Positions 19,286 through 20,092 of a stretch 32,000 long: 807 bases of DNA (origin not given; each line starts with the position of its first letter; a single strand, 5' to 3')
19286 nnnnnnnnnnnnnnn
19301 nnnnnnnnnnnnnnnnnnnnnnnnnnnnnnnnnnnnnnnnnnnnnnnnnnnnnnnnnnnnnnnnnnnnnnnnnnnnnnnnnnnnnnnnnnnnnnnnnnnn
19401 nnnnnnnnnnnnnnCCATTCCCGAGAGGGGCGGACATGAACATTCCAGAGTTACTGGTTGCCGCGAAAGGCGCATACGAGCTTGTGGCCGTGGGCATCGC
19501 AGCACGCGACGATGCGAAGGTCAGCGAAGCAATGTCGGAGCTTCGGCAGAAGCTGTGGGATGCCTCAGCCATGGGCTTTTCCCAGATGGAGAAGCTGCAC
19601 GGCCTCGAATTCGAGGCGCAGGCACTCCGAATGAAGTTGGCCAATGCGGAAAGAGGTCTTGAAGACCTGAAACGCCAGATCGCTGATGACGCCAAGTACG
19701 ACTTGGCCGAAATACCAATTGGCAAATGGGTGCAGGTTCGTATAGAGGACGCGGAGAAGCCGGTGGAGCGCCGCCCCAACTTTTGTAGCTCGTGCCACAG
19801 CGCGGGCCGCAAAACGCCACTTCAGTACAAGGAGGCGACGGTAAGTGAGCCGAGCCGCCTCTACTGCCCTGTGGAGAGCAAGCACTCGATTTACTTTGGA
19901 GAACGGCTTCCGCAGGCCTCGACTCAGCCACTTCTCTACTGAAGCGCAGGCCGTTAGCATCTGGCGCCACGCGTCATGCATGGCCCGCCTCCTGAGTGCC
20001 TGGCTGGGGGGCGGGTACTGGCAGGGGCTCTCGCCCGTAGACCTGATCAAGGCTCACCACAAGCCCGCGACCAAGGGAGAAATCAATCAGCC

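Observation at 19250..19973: Gene embedded antisense inside the early-right (cro to replication) operon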

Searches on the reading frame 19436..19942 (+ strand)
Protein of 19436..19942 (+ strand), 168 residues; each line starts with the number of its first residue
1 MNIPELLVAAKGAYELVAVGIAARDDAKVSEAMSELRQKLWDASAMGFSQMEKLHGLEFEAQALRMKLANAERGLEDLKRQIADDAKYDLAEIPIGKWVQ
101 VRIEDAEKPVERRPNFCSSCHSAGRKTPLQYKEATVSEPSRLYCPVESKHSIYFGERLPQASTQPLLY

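Call 5: search_protein_families(library=pfam, proteins=[window:19436-19942:+], max_evalue=0.1)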
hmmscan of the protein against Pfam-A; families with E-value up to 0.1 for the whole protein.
window:19436-19942:+ (168 aa): 1 family
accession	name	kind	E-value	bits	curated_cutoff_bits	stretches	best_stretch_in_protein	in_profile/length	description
PF14073.11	Cep57_CLD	-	0.025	15.1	28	1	22-86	90-154/178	Centrosome localisation domain of Cep57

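Call 6: search_protein_families(library=phrogs, proteins=[window:19436-19942:+], max_evalue=0.1)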
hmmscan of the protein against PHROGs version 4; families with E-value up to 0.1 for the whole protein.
window:19436-19942:+ (168 aa): 3 families
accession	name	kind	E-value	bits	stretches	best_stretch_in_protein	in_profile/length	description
phrog_1244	-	unknown function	1.4e-11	45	1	7-145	9-137/157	-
phrog_11860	-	unknown function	0.035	15.3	1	7-87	14-94/114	-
phrog_30482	-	unknown function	0.074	14.3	0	58-111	38-90/116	-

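Call 7: find_homologous_proteins(query=window:19436-19939:+)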
Query window:19436-19939:+ (168 aa): 5 proteins with E <= 0.001 among 211 candidates.
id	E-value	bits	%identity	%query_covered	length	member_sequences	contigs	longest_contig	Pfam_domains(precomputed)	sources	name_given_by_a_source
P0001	1.0e-104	365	100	100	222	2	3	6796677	-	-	-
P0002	4.0e-75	269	77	95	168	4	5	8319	-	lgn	-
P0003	2.5e-70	254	71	98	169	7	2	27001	-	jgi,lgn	jgi:hypothetical protein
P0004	3.7e-30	123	41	93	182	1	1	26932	-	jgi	jgi:hypothetical protein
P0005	1.3e-29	121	42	92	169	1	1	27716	-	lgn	-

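Call 8: search_dna_similar(query=window:19436-19939:+, collection=phages, mode=protein, max_rows=40, max_evalue=0.001)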
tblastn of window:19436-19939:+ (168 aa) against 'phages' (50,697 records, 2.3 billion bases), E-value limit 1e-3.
No match.

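Call 9: search_protein_families(library=padloc, proteins=[window:19436-19942:+], max_evalue=1)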
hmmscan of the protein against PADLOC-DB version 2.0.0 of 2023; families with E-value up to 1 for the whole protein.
window:19436-19942:+ (168 aa): 0 families

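Call 10: search_protein_families(library=ncbifam, proteins=[window:19436-19942:+], max_evalue=1)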
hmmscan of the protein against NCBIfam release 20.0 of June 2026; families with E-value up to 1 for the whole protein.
window:19436-19942:+ (168 aa): 1 family
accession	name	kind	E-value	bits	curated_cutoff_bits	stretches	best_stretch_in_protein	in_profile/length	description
TIGR04272.1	cxxc_cxxc_Mbark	domain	0.14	11.9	36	1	108-123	20-35/37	CxxC-x17-CxxC domain-containing protein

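Call 12: find_encoding_contigs(protein=P0003, flank=6000, max_places=4)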
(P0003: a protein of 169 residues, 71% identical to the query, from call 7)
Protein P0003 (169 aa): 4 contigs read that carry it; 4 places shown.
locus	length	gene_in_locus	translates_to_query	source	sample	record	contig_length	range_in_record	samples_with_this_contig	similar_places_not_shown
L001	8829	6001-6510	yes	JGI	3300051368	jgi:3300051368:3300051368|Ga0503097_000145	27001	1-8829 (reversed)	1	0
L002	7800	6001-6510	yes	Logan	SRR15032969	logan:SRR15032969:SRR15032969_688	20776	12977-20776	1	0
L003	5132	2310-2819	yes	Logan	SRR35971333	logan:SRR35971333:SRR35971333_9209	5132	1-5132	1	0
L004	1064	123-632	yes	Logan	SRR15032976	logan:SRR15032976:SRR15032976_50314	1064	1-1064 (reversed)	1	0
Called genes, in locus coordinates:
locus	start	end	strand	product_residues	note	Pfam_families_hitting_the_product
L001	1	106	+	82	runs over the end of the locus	-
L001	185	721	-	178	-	-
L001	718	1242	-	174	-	-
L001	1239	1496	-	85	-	-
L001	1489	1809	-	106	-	PF14359:DUF4406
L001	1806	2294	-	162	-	-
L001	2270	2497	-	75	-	-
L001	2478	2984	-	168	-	-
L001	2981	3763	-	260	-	-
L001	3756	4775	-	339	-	-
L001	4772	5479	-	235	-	PF09669:Phage_pRha, PF03374:ANT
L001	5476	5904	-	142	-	-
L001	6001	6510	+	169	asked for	-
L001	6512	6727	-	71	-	-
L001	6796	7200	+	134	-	-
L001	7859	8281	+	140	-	-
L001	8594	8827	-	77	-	?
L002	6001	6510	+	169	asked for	-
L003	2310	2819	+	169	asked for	-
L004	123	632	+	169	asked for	-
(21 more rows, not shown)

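Call 13: find_encoding_contigs(protein=P0004, flank=6000, max_places=4)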
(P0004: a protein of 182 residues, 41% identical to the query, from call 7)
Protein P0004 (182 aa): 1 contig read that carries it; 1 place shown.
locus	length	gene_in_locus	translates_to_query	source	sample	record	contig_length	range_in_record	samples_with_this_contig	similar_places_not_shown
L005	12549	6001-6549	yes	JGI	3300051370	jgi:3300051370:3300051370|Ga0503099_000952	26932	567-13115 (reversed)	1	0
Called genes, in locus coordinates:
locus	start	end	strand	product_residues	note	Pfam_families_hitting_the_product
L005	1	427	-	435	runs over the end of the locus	PF04466:Terminase_3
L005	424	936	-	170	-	PF20901:Sf6_terminase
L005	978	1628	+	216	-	-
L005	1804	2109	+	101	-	-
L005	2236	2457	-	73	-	-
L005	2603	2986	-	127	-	-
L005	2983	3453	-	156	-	PF07105:DUF1367 (faint)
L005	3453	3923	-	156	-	PF05866:RusA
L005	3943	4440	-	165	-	-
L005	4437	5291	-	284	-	PF13730:HTH_36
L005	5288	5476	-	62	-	-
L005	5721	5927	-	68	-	-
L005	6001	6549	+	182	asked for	-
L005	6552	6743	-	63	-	PF14549:P22_Cro (weak)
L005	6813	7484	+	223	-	PF00717:Peptidase_S24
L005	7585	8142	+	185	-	-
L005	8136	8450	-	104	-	-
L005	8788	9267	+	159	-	-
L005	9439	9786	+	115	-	-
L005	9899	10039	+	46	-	-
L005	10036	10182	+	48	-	-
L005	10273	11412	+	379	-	-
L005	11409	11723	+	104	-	-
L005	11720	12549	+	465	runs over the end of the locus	?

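Call 14: find_encoding_contigs(protein=P0005, flank=6000, max_places=4)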
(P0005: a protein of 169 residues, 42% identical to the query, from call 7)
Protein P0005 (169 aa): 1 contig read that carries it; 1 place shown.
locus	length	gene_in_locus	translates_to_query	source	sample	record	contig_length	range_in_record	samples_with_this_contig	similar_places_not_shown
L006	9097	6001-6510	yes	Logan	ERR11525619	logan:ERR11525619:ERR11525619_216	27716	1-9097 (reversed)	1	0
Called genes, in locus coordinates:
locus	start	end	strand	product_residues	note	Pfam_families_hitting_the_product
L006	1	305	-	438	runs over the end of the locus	PF04466:Terminase_3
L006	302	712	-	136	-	PF03592:Terminase_2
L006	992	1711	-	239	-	PF13827:DUF4189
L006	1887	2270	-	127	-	-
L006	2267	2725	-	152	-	PF05772:NinB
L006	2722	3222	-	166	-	-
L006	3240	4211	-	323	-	PF13481:AAA_25, PF03796:DnaB_C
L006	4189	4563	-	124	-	-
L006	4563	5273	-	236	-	-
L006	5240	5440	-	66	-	-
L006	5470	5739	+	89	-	-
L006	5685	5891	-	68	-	-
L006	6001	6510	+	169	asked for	-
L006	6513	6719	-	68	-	PF14549:P22_Cro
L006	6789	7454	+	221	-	PF00717:Peptidase_S24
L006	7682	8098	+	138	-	-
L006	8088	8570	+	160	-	PF13744:HTH_37 (weak), PF13560:HTH_31, PF01381:HTH_3, PF12844:HTH_19 (weak), PF13443:HTH_26 (weak)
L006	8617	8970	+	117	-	-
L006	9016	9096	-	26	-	?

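Call 19: find_related_loci(query=A2, collection=genome_contigs, flank=6000)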
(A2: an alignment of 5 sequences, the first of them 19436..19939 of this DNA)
Query A2 (168 aa) in genome_contigs; peptide patterns used: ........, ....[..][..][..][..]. (x = any residue, [..] = any of these).
128 stretches matched a pattern; 1 encode a relative of the query (tblastn E <= 1e-3); 1 distinct loci.
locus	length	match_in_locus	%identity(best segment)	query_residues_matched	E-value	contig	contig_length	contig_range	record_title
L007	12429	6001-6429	33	1-152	7e-21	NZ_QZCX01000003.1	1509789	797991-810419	Verminephrobacter aporrectodeae subsp. tuberculatae strain AtM6-40 3, whole genome shotgun sequence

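Call 21: find_related_loci(query=A2, collection=viral_contigs, flank=6000)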
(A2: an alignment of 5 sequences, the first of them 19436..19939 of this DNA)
Query A2 (168 aa) in viral_contigs; peptide patterns used: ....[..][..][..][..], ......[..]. (x = any residue, [..] = any of these).
54 stretches matched a pattern; 1 encode a relative of the query (tblastn E <= 1e-3); 1 distinct loci.
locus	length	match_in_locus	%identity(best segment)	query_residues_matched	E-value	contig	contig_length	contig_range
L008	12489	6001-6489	39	1-168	6e-38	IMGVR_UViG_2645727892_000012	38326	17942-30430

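Call 23: predict_structure(alignment_id=A2)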
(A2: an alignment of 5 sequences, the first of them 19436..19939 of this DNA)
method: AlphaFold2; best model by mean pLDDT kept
length: 168 residues; sequences in the alignment: 5
mean_pLDDT: 82.5   pTM: 0.44
mean pLDDT of the five models: 82.5, 72.6, 69.5, 68.6, 65.0
residues with pLDDT >= 90: 33; 70-90: 116; 50-70: 18; < 50: 1
segments of 3 or more residues with pLDDT < 50: none
pLDDT, mean of each block of 10 residues (from residue 1): 82 89 90 89 88 91 94 88 83 72 80 82 81 81 83 71 53
secondary structure, 60 per line:
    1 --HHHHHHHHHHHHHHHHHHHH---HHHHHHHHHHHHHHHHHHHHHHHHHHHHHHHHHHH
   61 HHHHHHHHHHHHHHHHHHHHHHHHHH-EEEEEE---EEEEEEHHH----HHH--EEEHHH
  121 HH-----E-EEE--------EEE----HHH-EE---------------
elements in order: H3-22 H26-86 E88-93 E97-102 E115-117 H118-122 E130-132 E141-143

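Call 28: search_protein_representatives(alignment_id=A2)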
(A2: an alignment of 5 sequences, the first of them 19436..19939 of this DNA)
Query: 5 sequences, 169 profile positions. Proteins with E-value up to 0.001 (for the whole library): 294; up to 1e-10: 67; up to 1e-30: 5. The best 150 are listed.
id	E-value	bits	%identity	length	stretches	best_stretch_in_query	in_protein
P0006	5.1e-57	208.6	-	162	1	1-158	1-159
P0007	1.0e-53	197.8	-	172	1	1-153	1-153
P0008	1.7e-38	148.3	-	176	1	3-161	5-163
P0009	4.8e-37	143.6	-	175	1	5-165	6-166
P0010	2.8e-33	131.3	-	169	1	1-168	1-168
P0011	1.6e-30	122.3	-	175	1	7-164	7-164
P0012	4.3e-29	117.7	-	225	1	1-168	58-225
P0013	4.0e-21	91.8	-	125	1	51-164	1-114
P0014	4.9e-20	88.2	-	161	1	1-160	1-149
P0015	4.1e-18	82.0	-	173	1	7-163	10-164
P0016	9.9e-18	80.7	-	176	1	1-164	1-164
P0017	1.2e-17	80.4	-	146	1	3-146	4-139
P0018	1.7e-17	79.9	-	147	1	1-154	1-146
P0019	2.1e-17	79.7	-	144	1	1-151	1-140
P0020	1.3e-16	77.1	-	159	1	5-162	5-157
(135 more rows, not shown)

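Call 30: fold_search(model_id=the predicted structure, library=pdb)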
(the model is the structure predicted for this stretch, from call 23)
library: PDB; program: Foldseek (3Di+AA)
matches with E <= 10: 125; with E <= 0.001: 1
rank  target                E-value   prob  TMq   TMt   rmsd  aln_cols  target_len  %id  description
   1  9oox_L                1.0e-03  1.00  0.34  0.44   8.3       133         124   20  Cryo-EM Structure of the Escherichia phage HK446 Rip1 in complex with the Enterobacteria phage T6 small terminase (released 2026-02-04)
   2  9oox_M                1.7e-03  1.00  0.38  0.49   7.1       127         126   20  Cryo-EM Structure of the Escherichia phage HK446 Rip1 in complex with the Enterobacteria phage T6 small terminase (released 2026-02-04)
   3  2yxh_A                7.0e-01  1.00  0.27  0.40   0.6        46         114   24  Crystal structure of mazG-related protein from Thermotoga maritima (released 2007-10-30)
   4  2yxh_B                1.1e+00  0.99  0.27  0.39   0.6        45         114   24  Crystal structure of mazG-related protein from Thermotoga maritima (released 2007-10-30)
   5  4ckg_A                1.9e+00  0.07  0.18  0.09  23.7       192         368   14  Helical reconstruction of ACAP1(BAR-PH domain) decorated membrane tubules by cryo-electron microscopy (released 2014-10-15)
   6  2f95_MODEL_1_B        2.0e+00  0.80  0.25  0.69   2.4        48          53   21  M intermediate structure of sensory rhodopsin II/transducer complex in combination with the ground state struc (released 2006-03-07)
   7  4x5n_C                2.0e+00  0.80  0.29  0.49   2.7        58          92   19  Crystal structure of SemiSWEET in the inward-open and outward-open conformations (released 2015-01-21)
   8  1o6w_MODEL_1_A        2.4e+00  0.03  0.13  0.23  10.8        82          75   16  Solution Structure of the Prp40 WW Domain Pair of the Yeast Splicing Factor Prp40 (released 2002-12-04)
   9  4b6x_B                2.8e+00  0.91  0.26  0.75   0.7        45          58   13  Crystal structure of in planta processed AvrRps4 (released 2012-09-19)
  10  4x5n_A                2.8e+00  0.54  0.26  0.43   3.4        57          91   14  Crystal structure of SemiSWEET in the inward-open and outward-open conformations (released 2015-01-21)
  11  1yzm                  3.3e+00  0.84  0.26  0.91   0.7        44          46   18  Structure of Rabenosyn (458-503), Rab4 binding domain (released 2005-07-26)
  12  9m05_A                3.3e+00  0.60  0.32  0.29  21.6        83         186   19  Cryo-EM structure of dVGAC complexed with iodide (released 2025-10-29)
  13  9s97_A                3.5e+00  0.80  0.22  0.19   0.7        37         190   19  CdvB2 filament - low twist (released 2026-01-28)
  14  4x5n_D                3.5e+00  0.63  0.29  0.49   2.6        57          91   18  Crystal structure of SemiSWEET in the inward-open and outward-open conformations (released 2015-01-21)
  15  9hc4_A                3.8e+00  0.60  0.26  0.61   1.9        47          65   21  Cryo-EM structure of P. urativorans 70S ribosome with 2 copies of bS20. (released 2025-03-26)
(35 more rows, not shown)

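Call 31: fold_search(model_id=the predicted structure, library=viral)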
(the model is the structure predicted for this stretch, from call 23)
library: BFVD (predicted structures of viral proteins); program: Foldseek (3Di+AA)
matches with E <= 10: 364; with E <= 0.001: 0
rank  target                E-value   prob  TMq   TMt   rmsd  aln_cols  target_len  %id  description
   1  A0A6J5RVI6            1.8e-01  0.60  0.32  0.11  12.9       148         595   18  EF-hand domain-containing protein [uncultured Caudovirales phage]
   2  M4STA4                3.5e-01  0.41  0.34  0.36  17.7       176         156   15  (no name in the UniProt tables at hand)
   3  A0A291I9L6            4.8e-01  0.33  0.26  0.21  34.7       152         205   14  Putative DNA binding protein [Lactobacillus phage LpeD]
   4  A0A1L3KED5            4.8e-01  0.10  0.19  0.05  39.2       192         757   16  (no name in the UniProt tables at hand)
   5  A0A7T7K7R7            5.1e-01  0.84  0.28  0.46  30.1       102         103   11  (no name in the UniProt tables at hand)
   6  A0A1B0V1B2            5.8e-01  0.28  0.25  0.38  24.5       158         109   11  (no name in the UniProt tables at hand)
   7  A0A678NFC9            6.5e-01  0.23  0.25  0.30  29.5       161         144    9  Uncharacterized protein [Salmonella phage SE-W109]
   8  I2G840                7.4e-01  0.80  0.30  0.54  19.8       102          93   12  Uncharacterized protein [Salmonella phage vB_SenS-Ent1]
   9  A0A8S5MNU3            7.4e-01  0.12  0.25  0.19  25.4       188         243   14  Ubiquinol-cytochrome C chaperone [Siphoviridae sp. ctZZK17]
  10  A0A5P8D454            8.4e-01  0.23  0.25  0.17  28.0       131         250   16  Uncharacterized protein [Pectobacterium phage Wc4]
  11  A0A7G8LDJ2            8.4e-01  0.21  0.31  0.23  16.6       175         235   11  (no name in the UniProt tables at hand)
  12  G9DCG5                8.4e-01  0.08  0.18  0.09  17.8       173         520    9  p1a (Fragment) [Squash vein yellowing virus]
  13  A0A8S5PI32            9.5e-01  0.99  0.28  0.76   0.6        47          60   15  Uncharacterized protein [Siphoviridae sp. ctL0q1]
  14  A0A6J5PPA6            1.0e+00  0.99  0.26  0.21   0.5        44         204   16  Endopeptidase, NLPC/P60 domain containing protein [uncultured Caudovirales phage]
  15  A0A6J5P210            1.0e+00  0.97  0.26  0.87   1.1        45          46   20  Uncharacterized protein [uncultured Caudovirales phage]
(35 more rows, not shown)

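Call 32: search_solved_structures(query=A2, max_evalue=10, show_alignments=3)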
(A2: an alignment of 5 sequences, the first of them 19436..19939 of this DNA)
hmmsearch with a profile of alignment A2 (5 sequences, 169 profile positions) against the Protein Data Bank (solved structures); distinct sequences matched with E-value up to 10: 9.
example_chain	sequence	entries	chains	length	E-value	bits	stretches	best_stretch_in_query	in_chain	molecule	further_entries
9oox_L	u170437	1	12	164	0.36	13.8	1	25-145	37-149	ring interacting pore 1 (Rip1)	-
2mh3_A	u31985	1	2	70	0.39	13.7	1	24-65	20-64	Transcription factor HES-1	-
1p1t_A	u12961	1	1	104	0.87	12.5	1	46-79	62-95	Cleavage stimulation factor, 64 kDa subunit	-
2k5i_A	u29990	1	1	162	0.9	12.5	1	61-155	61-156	IRON TRANSPORT PROTEIN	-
6tze_A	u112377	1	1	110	1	12.3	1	46-79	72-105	Cleavage stimulation factor subunit 2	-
6q2i_A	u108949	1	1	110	1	12.3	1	46-79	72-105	Cleavage stimulation factor subunit 2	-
8k9e_A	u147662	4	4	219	1.2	12.1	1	116-147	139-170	Cytochrome c7-like domain-containing protein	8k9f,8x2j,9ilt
9n9y_B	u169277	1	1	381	1.5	11.8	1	89-144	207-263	Ubiquitin carboxyl-terminal hydrolase 1, N-terminal fragment,Ubiquitin carboxyl-terminal h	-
2cor_A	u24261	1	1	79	2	11.4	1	113-146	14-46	PINCH protein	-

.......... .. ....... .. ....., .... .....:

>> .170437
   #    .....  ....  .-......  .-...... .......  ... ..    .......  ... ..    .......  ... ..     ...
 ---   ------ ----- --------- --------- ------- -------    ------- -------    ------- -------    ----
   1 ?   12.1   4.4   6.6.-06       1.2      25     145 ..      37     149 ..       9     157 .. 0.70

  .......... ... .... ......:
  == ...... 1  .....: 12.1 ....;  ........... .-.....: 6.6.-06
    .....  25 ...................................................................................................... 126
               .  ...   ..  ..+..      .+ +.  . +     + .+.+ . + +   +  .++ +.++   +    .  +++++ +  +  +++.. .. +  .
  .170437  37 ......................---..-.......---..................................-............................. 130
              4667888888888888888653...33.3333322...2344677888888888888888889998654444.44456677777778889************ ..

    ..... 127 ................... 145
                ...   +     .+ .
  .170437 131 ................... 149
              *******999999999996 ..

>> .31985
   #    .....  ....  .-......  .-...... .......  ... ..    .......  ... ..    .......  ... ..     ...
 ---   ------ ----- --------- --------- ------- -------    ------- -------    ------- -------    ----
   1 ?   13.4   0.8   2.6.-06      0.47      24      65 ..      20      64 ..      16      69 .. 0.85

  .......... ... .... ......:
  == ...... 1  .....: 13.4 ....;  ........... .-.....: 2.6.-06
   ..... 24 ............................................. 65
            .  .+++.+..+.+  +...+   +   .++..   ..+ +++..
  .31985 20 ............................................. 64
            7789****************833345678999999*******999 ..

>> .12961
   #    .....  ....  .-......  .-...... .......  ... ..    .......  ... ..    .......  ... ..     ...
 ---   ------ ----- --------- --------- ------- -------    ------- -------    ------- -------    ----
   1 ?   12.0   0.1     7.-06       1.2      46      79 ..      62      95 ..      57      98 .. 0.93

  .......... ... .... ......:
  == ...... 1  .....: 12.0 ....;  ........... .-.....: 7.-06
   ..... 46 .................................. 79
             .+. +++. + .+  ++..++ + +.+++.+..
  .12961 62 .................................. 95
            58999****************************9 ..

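Call 45: search_solved_structures(query=A4, max_evalue=1, show_alignments=1)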
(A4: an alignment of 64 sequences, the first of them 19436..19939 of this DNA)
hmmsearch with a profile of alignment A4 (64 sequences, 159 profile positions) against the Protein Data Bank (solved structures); distinct sequences matched with E-value up to 1: 23.
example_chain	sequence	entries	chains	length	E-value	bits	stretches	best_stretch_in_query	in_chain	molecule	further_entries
9oox_L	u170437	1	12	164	1.3e-18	70.2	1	3-142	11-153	ring interacting pore 1 (Rip1)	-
2xny_M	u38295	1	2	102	0.028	17.2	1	29-84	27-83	M PROTEIN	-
7zie_A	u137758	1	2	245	0.034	16.9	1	28-103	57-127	Gcf1p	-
4c7n_B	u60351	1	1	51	0.054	16.3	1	31-77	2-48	SYNTHETIC ALPHA-HELIX, IM10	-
4jzl_A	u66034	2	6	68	0.055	16.2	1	40-84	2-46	B-cell receptor-associated protein 31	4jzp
2cor_A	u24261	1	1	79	0.056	16.2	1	105-142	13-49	PINCH protein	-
6h9n_B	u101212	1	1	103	0.067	16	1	43-104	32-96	Cell division protein FtsB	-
8hhg_B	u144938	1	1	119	0.096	15.4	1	43-104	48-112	Cell division protein FtsB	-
6kos_A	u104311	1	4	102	0.12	15.2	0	24-71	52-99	SUWA (Super WA20)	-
8hhf_B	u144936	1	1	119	0.16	14.7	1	43-104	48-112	Cell division protein FtsB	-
8hhh_B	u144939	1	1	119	0.18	14.6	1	43-104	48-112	Cell division protein FtsB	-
5dol_A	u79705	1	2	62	0.23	14.2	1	32-76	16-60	Initiation-control protein YabA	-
8bh1_E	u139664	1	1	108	0.32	13.8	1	33-104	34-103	Cell division protein FtsB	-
2w6a_A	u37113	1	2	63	0.36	13.6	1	20-73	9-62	ARF GTPASE-ACTIVATING PROTEIN GIT1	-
8xwx_E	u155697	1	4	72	0.48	13.2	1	41-84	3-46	B-cell receptor-associated protein 31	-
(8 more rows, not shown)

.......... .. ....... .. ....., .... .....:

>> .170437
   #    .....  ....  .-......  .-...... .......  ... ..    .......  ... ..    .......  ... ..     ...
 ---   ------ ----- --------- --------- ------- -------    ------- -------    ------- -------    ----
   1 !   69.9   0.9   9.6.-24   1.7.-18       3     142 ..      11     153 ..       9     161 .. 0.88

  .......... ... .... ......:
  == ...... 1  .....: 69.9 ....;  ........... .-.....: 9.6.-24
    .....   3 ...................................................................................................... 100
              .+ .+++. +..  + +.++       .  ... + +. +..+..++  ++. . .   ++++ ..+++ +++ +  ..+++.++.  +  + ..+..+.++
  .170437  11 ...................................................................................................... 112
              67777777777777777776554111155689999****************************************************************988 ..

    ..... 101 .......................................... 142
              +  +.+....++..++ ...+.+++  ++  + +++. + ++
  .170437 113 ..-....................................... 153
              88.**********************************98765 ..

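Call 47: search_protein_families(library=phrogs, proteins=[P0019, P0008, P0017], max_evalue=0.001)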
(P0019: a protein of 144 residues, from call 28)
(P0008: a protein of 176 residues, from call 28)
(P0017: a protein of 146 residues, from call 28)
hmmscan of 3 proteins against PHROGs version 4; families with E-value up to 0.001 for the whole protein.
P0019 (144 aa): 1 family
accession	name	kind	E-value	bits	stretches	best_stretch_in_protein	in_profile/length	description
phrog_1244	-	unknown function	1e-21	78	1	3-134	5-137/157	-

P0008 (176 aa): 1 family
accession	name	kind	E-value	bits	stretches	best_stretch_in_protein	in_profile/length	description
phrog_1244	-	unknown function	1.1e-16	61.6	1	3-147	3-137/157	-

P0017 (146 aa): 1 family
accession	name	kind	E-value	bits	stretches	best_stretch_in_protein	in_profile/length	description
phrog_1244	-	unknown function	2.3e-27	96.3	1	5-144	5-143/157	-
